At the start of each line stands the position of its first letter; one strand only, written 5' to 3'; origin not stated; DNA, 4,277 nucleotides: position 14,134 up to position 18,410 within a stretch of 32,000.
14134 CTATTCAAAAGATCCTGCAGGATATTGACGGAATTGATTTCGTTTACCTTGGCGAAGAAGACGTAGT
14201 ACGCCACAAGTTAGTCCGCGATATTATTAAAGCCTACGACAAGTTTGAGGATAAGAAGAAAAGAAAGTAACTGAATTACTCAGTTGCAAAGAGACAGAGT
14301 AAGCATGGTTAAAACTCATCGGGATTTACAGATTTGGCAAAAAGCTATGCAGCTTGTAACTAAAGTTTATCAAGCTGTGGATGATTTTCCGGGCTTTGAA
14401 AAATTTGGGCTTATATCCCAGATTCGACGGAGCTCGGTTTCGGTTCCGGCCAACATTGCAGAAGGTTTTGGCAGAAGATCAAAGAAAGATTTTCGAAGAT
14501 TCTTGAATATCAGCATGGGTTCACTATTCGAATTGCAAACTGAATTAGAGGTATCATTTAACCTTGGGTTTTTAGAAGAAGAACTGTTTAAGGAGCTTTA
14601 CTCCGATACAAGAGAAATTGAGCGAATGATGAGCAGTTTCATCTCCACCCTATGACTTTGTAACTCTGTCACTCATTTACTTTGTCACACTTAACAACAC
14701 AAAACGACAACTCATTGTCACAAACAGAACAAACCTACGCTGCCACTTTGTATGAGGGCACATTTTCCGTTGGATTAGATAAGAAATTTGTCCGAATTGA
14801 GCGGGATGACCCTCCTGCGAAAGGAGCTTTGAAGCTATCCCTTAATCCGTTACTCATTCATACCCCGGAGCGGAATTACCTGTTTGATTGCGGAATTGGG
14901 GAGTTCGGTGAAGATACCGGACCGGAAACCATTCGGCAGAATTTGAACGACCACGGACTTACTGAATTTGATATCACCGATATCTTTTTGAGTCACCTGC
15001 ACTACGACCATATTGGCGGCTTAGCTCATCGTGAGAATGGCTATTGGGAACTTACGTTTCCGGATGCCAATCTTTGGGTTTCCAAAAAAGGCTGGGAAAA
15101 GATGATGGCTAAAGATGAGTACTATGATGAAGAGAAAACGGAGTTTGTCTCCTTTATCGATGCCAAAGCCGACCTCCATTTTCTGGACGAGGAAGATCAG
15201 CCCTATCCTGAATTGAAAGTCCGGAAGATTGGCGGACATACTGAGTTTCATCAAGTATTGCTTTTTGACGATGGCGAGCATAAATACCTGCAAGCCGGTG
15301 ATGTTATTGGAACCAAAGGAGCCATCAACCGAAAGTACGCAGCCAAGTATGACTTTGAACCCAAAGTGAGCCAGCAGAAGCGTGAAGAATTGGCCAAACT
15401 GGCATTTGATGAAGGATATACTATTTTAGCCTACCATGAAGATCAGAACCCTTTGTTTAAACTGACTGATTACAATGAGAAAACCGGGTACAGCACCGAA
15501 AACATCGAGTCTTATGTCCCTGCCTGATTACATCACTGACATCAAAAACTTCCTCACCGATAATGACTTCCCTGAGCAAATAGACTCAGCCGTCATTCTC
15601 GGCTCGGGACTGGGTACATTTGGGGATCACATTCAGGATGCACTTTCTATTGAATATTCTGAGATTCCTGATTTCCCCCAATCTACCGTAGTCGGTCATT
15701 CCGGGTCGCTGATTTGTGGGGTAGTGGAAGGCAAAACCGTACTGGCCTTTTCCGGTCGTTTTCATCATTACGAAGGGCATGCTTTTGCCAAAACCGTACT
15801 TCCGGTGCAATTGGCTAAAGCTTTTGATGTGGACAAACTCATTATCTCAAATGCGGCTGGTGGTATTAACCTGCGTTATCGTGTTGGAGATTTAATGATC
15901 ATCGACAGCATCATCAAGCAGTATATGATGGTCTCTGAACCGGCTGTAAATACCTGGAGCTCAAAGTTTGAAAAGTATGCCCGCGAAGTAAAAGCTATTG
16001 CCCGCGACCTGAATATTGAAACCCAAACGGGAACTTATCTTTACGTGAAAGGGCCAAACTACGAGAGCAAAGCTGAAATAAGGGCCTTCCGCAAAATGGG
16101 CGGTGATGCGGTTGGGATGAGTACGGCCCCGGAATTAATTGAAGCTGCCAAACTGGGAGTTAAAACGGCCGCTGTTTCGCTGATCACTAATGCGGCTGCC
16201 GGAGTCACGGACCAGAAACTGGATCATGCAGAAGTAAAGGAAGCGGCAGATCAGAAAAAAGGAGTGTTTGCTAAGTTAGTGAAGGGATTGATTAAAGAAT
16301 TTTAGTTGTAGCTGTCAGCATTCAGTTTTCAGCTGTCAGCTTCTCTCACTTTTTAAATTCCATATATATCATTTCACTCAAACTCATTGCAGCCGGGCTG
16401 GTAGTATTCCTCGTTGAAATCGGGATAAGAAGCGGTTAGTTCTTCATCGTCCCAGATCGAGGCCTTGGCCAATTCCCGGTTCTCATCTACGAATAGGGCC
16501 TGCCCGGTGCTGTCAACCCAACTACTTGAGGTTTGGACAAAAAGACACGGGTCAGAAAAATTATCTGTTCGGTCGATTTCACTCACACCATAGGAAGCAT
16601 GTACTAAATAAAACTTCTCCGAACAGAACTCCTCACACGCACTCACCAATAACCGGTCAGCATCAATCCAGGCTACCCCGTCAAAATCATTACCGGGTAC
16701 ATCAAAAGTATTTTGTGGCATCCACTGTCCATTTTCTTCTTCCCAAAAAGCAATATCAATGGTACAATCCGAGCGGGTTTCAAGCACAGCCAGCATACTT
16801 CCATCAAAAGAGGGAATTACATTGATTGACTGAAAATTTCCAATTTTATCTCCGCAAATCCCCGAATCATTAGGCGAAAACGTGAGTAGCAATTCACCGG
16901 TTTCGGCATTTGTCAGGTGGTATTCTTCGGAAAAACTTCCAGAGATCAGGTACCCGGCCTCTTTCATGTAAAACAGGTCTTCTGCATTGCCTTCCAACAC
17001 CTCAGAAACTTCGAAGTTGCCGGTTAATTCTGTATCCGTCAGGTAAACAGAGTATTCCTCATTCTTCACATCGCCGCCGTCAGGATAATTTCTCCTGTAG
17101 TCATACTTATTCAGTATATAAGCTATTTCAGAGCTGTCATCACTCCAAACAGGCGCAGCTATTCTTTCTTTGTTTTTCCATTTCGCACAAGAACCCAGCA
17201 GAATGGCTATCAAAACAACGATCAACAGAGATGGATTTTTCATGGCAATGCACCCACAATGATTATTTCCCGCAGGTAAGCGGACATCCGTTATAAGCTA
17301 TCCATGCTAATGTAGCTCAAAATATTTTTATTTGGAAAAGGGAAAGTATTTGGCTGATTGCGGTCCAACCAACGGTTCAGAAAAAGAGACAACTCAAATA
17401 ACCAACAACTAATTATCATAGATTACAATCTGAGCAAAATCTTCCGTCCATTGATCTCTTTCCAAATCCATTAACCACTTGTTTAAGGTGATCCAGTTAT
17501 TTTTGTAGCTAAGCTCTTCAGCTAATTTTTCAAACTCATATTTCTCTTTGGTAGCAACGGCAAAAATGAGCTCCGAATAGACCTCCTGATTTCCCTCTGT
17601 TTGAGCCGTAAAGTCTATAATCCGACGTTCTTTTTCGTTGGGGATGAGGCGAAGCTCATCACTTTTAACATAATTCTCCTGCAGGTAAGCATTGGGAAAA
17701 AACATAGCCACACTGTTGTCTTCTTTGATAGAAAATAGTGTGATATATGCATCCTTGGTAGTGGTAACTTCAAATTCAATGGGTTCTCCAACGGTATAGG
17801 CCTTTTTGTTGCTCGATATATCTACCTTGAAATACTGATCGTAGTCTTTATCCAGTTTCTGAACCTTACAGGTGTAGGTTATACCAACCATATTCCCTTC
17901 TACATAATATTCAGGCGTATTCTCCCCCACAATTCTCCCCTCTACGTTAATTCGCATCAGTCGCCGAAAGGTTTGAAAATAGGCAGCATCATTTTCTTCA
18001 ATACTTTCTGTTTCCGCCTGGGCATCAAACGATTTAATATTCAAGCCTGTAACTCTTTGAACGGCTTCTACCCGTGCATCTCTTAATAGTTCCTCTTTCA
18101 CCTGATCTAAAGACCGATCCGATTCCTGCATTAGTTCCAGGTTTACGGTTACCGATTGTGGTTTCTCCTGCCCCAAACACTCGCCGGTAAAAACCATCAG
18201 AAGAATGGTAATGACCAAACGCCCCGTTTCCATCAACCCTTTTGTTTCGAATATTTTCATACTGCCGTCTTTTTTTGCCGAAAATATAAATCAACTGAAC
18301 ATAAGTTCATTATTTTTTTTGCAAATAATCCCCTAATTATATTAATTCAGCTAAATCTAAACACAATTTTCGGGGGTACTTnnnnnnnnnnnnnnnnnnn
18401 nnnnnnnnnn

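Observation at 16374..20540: Accessory block encoding only exported proteins, centred on a caspase-family lipoprotein: candidate undescribed envelope caspase module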

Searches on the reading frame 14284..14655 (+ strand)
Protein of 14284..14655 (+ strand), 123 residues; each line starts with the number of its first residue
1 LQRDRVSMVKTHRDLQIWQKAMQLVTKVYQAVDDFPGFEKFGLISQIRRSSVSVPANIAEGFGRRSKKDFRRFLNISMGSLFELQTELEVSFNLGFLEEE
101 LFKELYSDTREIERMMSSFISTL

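Call 3: search_protein_families(library=pfam, proteins=[window:14284-14655:+], max_evalue=0.1)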
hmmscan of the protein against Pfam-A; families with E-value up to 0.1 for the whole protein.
window:14284-14655:+ (123 aa): 2 families
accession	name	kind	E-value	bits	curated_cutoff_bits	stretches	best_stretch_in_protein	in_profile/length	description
PF05635.17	23S_rRNA_IVP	-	1.6e-40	138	33.8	1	13-117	1-105/106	23S rRNA-intervening sequence protein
PF22296.2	bAvd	-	0.0016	19.3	40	1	17-90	3-73/107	bAvd-like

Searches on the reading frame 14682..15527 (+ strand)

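Call 3: search_protein_families(library=pfam, proteins=[window:14682-15527:+], max_evalue=0.1)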
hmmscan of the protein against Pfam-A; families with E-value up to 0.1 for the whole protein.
window:14682-15527:+ (281 aa): 3 families
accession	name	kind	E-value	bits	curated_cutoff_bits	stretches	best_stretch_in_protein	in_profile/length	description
PF00753.33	Lactamase_B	-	2.1e-15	57.6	22.7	1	56-219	8-161/196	Metallo-beta-lactamase superfamily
PF12706.13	Lactamase_B_2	-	1.2e-05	25.4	27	1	64-144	1-73/200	Beta-lactamase superfamily domain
PF13691.12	Lactamase_B_4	-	0.059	13.5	27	0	57-113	15-63/63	tRNase Z endonuclease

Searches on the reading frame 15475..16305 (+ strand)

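Call 3: search_protein_families(library=pfam, proteins=[window:15475-16305:+], max_evalue=0.1)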
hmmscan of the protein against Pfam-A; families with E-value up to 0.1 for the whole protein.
window:15475-16305:+ (276 aa): 2 families
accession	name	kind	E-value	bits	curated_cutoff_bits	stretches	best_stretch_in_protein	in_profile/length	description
PF01048.26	PNP_UDP_1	-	8.8e-40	137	25.1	1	39-274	3-233/233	Phosphorylase superfamily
PF20157.4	Maf_flag10_N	-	0.036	14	23.5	0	30-48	106-124/228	Glycosyltransferase Maf N-terminal domain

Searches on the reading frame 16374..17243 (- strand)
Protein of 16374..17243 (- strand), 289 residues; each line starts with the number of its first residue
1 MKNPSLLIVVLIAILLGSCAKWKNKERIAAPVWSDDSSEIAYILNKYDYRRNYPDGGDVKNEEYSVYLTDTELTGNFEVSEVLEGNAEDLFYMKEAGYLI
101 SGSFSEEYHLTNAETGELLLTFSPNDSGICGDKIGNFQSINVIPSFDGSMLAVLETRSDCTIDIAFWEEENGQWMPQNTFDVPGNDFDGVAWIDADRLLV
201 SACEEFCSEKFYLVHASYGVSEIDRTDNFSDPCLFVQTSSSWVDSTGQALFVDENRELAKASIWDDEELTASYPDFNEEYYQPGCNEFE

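Call 3: search_protein_families(library=pfam, proteins=[window:16374-17243:-], max_evalue=0.1)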
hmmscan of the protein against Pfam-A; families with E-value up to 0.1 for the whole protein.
window:16374-17243:- (289 aa): 0 families

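Call 4: search_protein_families(library=ncbifam, proteins=[window:16374-17243:-], max_evalue=0.1)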
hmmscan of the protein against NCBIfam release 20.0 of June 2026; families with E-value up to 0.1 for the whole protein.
window:16374-17243:- (289 aa): 1 family
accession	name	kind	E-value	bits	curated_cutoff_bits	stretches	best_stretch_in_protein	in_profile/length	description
NF047879.1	catechol_SstD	exception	0.01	14.9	450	1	1-66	1-65/343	ferrated catecholamine ABC transporter substrate-binding lipoprotein SstD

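Call 14: search_protein_families(library=padloc, proteins=[window:16374-17243:-], max_evalue=0.1)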
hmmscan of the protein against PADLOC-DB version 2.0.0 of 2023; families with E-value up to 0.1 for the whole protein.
window:16374-17243:- (289 aa): 0 families

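Call 25: search_protein_families(library=pfam, proteins=[window:16377-17186:-], max_evalue=10)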
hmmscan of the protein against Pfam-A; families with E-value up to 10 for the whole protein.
seq(270 aa): 0 families

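Call 55: find_homologous_proteins(query=window:16374-17243:-, max_evalue=0.001)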
Query window:16374-17243:- (289 aa): 15 proteins with E <= 0.001 among 1275 candidates.
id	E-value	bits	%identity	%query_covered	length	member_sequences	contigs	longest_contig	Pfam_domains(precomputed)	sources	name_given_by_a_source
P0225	7.0e-195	664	100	100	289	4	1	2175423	-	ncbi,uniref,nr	ncbi:hypothetical protein [Gracilimonas sediminicola]|uniref:Uncharacterized protein n=1 Tax=Gracili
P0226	6.7e-166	569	84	100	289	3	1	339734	-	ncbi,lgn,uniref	ncbi:hypothetical protein [Gracilimonas sp. BCB1]|uniref:hypothetical protein n=1 Tax=Gracilimonas s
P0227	1.9e-164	564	83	100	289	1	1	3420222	-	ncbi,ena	-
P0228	6.4e-141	487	74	94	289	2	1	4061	-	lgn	-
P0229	1.4e-137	476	70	100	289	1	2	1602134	-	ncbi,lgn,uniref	ncbi:hypothetical protein [Gracilimonas sp.]|uniref:hypothetical protein n=1 Tax=Gracilimonas sp. Ta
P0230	2.5e-130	452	66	100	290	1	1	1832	-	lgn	-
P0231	1.4e-129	449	64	100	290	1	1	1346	-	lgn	-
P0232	1.6e-128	446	64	100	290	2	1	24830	-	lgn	-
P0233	3.7e-126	438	65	100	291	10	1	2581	-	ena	-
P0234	5.8e-121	421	61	100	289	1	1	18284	-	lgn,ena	-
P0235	1.6e-116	406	59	100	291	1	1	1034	-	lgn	-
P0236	1.2e-100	354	60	85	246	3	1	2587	-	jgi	jgi:hypothetical protein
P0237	1.8e-75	272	41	100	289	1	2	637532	-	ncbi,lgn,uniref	ncbi:hypothetical protein [Gracilimonas sp.]|uniref:hypothetical protein n=1 Tax=Gracilimonas sp. Ta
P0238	2.2e-74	268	41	100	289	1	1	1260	-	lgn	-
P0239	2.0e-72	262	76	55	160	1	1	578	-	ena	-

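Call 56: find_encoding_contigs(protein=P0229, flank=7000, max_places=2)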
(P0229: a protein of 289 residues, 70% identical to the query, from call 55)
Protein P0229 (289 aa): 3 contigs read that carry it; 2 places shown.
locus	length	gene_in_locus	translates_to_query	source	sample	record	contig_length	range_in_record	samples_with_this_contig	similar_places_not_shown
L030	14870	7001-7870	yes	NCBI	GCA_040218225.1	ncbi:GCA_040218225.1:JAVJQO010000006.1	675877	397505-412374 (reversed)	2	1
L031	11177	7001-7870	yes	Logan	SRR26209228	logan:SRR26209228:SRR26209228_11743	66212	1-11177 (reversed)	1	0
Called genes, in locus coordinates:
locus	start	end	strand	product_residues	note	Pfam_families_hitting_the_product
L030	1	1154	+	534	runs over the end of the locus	PF01293:PEPCK_ATP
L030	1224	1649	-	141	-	PF00196:GerE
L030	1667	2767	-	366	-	PF02073:Peptidase_M29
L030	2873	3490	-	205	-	PF02463:SMC_N (weak), PF13476:AAA_23 (weak), PF13555:AAA_29 (faint), PF00005:ABC_tran, PF13304:AAA_21 (faint)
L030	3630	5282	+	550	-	-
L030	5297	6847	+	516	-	PF01039:Carboxyl_trans, PF03255:ACCA (faint)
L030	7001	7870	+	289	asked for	-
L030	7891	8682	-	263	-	PF01048:PNP_UDP_1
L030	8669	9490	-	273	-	PF23023:Anti-Pycsar_Apyc1, PF00753:Lactamase_B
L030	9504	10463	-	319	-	PF02562:PhoH, PF13604:AAA_30, PF13245:AAA_19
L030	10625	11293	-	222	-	PF00834:Ribul_P_3_epim, PF01729:QRPTase_C (faint)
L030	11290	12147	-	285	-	PF03793:PASTA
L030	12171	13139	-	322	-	PF18935:DUF5683 (weak)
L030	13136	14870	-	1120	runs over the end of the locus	PF13485:Peptidase_MA_2 (weak), PF07676:PD40 (faint), PF26549:Tricorn_N (faint), PF26550:Tricorn_2nd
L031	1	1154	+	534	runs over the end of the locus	PF01293:PEPCK_ATP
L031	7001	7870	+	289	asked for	-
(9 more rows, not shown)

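Call 57: find_encoding_contigs(protein=P0237, flank=7000, max_places=2)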
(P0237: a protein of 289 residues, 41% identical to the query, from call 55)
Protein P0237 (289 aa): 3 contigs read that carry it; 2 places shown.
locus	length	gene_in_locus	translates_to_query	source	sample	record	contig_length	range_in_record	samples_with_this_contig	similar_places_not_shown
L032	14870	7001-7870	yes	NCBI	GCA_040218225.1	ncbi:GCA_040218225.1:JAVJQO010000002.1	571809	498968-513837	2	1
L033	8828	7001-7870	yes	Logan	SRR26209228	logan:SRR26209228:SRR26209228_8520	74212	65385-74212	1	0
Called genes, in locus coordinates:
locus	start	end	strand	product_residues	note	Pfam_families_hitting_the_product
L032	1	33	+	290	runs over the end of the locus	PF14321:DUF4382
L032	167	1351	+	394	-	PF11294:DUF3095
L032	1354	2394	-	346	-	PF00296:Bac_luciferase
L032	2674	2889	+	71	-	-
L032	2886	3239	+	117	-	PF04343:DUF488, PF22751:DUF488-N3a, PF22752:DUF488-N3i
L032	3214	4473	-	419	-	-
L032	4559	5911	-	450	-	PF04055:Radical_SAM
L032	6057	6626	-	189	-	PF04238:DUF420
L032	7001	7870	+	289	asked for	-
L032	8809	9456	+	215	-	PF02085:Cytochrom_CIII (faint), PF14522:Cytochrome_C7 (weak), PF22113:Mtrc-MtrF_II-IV_dom (faint), PF14522:Cytochrome_C7 (weak), PF14537:Cytochrom_c3_2 (weak)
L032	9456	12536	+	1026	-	PF12838:Fer4_7 (weak), PF13183:Fer4_8 (faint), PF13237:Fer4_10 (faint), PF13247:Fer4_11 (weak), PF12838:Fer4_7 (weak)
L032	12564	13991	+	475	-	PF03916:NrfD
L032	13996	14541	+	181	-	PF11821:ActD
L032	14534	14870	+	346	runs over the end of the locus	PF13442:Cytochrome_CBB3, PF00034:Cytochrom_C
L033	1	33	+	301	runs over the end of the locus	PF14321:DUF4382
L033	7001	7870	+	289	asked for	-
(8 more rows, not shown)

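Call 58: find_encoding_contigs(protein=P0232, flank=7000, max_places=2)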
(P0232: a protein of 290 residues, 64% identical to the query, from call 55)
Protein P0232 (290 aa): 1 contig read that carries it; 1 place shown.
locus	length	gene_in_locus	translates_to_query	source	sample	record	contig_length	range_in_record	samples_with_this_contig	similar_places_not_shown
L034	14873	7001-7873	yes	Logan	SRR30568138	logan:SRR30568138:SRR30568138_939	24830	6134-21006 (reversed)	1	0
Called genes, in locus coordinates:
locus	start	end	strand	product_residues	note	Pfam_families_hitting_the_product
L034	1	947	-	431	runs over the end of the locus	PF01590:GAF, PF13185:GAF_2, PF13492:GAF_3, PF07228:SpoIIE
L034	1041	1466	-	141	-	PF00196:GerE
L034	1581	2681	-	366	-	PF02073:Peptidase_M29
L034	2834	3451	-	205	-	PF02463:SMC_N, PF13476:AAA_23 (weak), PF13555:AAA_29 (faint), PF00005:ABC_tran, PF13304:AAA_21 (faint)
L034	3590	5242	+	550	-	-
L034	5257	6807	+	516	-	PF01039:Carboxyl_trans, PF03255:ACCA (faint)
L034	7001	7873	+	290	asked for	-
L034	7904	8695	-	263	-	PF01048:PNP_UDP_1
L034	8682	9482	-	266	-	PF23023:Anti-Pycsar_Apyc1, PF00753:Lactamase_B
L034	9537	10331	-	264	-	PF02562:PhoH, PF13604:AAA_30, PF13245:AAA_19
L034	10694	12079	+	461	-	PF07221:GlcNAc_2-epim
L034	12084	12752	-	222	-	PF00834:Ribul_P_3_epim, PF01729:QRPTase_C (weak)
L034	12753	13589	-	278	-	PF03793:PASTA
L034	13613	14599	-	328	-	PF18935:DUF5683 (weak)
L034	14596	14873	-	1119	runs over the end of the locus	PF13485:Peptidase_MA_2 (faint), PF07676:PD40 (faint), PF26549:Tricorn_N (faint), PF26550:Tricorn_2nd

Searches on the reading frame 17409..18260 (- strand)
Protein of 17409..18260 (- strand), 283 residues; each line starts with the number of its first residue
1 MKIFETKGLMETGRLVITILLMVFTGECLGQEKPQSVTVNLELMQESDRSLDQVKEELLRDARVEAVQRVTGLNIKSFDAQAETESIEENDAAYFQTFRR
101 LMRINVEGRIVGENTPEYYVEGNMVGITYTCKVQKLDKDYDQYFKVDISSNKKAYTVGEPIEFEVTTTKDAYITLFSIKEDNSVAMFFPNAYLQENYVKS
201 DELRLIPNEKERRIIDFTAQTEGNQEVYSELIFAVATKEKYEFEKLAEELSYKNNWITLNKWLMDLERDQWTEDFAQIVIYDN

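Call 3: search_protein_families(library=pfam, proteins=[window:17409-18260:-], max_evalue=0.1)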
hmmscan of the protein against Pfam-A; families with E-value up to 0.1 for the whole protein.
window:17409-18260:- (283 aa): 2 families
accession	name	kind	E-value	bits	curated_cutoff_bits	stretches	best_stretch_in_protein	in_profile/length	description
PF14326.11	DUF4384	-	7.9e-16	58.4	27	1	155-227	2-73/81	Domain of unknown function (DUF4384)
PF02750.19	Synapsin_C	-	0.077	12.9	22.5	0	121-159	91-129/203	Synapsin, ATP binding domain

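Call 4: search_protein_families(library=ncbifam, proteins=[window:17409-18260:-], max_evalue=0.1)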
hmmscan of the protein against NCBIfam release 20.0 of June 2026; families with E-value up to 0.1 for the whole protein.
window:17409-18260:- (283 aa): 1 family
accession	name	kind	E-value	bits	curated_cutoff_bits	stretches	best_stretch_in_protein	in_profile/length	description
TIGR03352.1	VI_chp_3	equivalog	0.093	12.4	31.6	0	190-221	76-107/147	type VI secretion system lipoprotein TssJ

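Call 14: search_protein_families(library=padloc, proteins=[window:17409-18260:-], max_evalue=0.1)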
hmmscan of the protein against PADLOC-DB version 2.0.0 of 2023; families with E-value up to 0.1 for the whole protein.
window:17409-18260:- (283 aa): 0 families

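Call 75: search_solved_structures(query=A5, max_evalue=10)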
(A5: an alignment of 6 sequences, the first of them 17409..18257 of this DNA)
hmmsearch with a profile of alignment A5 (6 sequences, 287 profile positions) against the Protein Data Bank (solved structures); distinct sequences matched with E-value up to 10: 1.
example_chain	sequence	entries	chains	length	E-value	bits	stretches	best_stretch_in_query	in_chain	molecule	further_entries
1d2i_A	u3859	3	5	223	0.35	13.4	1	45-118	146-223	PROTEIN (RESTRICTION ENDONUCLEASE BGLII) | ENDONUCLEASE BGLII | RESTRICTION ENDONUCLEASE BGLII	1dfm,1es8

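Call 76: search_protein_families(library=pfam, alignment_id=A5, max_evalue=1)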
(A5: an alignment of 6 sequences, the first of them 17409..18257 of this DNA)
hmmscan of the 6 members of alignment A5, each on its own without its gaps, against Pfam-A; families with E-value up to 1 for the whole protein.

A. member 1, window:17409-18257:- (282 aa): 3 families
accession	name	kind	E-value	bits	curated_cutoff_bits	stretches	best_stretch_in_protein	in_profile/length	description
PF14326.11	DUF4384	-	7.8e-16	58.4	27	1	154-226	2-73/81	Domain of unknown function (DUF4384)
PF02750.19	Synapsin_C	-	0.077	12.9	22.5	1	120-158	91-129/203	Synapsin, ATP binding domain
PF02752.27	Arrestin_C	-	0.13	13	27.7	0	144-169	6-31/137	Arrestin (or S-antigen), C-terminal domain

B. families by the number of members that match (of 6 scanned): 7 families
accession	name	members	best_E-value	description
PF14326.11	DUF4384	6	6.3e-17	Domain of unknown function (DUF4384)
PF02750.19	Synapsin_C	1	0.077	Synapsin, ATP binding domain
PF20324.3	DUF6619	1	0.089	Family of unknown function (DUF6619)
PF22353.1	PF1197-like_C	1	0.11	NAD(P)H:rubredoxin oxidoreductase, C-terminal domain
PF02752.27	Arrestin_C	1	0.13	Arrestin (or S-antigen), C-terminal domain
PF09752.15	ABHD18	1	0.13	Alpha/beta hydrolase domain containing 18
PF24122.1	Cas8b_C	1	0.24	Type I-B CRISPR Cas8b C-terminal domain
